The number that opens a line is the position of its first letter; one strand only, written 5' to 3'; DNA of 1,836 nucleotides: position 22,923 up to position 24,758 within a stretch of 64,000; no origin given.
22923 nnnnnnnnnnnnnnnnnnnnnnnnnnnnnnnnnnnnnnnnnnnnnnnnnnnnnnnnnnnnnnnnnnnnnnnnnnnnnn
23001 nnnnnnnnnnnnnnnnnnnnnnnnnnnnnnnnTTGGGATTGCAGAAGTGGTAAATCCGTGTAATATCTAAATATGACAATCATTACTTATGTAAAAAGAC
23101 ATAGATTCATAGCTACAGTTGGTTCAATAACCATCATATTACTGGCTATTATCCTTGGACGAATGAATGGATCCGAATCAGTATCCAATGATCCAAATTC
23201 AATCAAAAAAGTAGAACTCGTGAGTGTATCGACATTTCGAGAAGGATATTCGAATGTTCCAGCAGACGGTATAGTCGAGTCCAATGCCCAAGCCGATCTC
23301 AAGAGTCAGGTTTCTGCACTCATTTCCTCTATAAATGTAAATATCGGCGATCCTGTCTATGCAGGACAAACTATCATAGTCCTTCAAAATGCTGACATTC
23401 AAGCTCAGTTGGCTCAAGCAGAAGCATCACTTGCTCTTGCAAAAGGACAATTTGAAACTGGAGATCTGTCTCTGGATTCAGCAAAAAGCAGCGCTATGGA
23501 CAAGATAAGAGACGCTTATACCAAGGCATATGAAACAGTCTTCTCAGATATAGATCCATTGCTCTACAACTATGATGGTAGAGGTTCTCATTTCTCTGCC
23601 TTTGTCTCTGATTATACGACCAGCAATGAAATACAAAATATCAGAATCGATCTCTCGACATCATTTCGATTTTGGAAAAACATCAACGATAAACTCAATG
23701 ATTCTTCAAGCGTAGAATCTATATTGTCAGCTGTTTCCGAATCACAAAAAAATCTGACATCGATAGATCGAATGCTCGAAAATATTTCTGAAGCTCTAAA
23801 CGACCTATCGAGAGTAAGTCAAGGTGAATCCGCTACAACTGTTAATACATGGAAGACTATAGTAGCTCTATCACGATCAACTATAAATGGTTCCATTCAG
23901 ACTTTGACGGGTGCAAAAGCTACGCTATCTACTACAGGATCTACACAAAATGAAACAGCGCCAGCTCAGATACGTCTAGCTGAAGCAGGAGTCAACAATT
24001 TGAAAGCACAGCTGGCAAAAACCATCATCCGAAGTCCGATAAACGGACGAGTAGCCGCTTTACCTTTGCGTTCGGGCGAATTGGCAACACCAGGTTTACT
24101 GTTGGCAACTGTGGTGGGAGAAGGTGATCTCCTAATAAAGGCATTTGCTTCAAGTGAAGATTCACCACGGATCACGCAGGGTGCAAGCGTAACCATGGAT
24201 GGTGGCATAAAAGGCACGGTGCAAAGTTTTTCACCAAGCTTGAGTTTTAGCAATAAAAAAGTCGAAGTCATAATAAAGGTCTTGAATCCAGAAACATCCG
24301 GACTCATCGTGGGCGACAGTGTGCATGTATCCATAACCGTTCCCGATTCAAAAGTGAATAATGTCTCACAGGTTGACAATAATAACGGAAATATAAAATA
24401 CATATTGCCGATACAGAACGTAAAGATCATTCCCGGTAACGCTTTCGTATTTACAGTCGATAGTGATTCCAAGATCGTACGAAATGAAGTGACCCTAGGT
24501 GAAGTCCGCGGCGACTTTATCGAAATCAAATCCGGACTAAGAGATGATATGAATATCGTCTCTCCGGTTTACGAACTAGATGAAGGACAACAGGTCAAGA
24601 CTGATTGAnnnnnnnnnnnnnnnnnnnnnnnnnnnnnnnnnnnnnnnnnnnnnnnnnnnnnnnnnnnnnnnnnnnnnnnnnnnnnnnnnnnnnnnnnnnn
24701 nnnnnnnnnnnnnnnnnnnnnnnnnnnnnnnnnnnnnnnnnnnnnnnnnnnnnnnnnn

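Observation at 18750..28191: Two inverted copies of a 143-bp MITE-like element bracket a 9.2-kb dnaK-dnaJ-efflux segment and split grpE from dnaK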

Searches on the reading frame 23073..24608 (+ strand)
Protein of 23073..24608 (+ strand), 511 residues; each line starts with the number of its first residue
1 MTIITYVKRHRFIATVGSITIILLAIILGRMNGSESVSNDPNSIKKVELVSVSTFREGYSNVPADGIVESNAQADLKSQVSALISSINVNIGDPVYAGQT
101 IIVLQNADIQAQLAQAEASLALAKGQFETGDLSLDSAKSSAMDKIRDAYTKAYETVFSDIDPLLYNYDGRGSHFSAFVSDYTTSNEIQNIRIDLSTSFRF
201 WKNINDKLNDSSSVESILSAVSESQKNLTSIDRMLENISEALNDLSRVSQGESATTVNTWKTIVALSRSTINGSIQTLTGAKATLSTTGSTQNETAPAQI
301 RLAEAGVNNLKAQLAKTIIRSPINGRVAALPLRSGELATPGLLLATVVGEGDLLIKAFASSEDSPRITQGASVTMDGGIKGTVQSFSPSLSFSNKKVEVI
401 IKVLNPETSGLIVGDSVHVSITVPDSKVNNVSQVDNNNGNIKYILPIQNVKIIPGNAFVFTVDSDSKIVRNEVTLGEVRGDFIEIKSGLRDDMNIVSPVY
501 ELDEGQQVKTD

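Call 11: search_protein_families(library=pfam, proteins=[window:23073-24608:+])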
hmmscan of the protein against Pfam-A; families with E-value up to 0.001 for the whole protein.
window:23073-24608:+ (511 aa): 3 families
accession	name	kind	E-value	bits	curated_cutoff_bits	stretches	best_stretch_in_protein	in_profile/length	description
PF13437.12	HlyD_3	-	1.2e-15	58.6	22.2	1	319-408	2-100/106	HlyD family secretion protein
PF16576.10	HlyD_D23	-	2.9e-07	30.4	30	0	314-407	106-205/214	Barrel-sandwich domain of CusB or HlyD membrane-fusion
PF13533.13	Biotin_lipoyl_2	-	0.00069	19.8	29.8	0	76-104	3-31/32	Biotin-lipoyl like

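Call 58: find_encoding_contigs(protein=window:23073-24608:+, flank=10000, max_places=5)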
Protein window:23073-24608:+ (511 aa): 1 contig read that carries it; 1 place shown.
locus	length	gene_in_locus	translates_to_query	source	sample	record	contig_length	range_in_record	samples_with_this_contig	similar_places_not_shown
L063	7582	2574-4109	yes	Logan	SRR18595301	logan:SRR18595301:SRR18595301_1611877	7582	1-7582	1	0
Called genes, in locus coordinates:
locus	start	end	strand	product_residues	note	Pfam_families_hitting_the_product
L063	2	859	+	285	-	?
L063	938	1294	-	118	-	-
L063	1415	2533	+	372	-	PF00226:DnaJ, PF01556:DnaJ_C, PF00684:DnaJ_CXXCXGXG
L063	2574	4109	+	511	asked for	PF25917:BSH_RND (weak), PF25973:BSH_CzcB (faint), PF25989:YknX_C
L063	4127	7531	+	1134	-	PF00873:ACR_tran, PF02355:SecD_SecF_C (faint), PF00873:ACR_tran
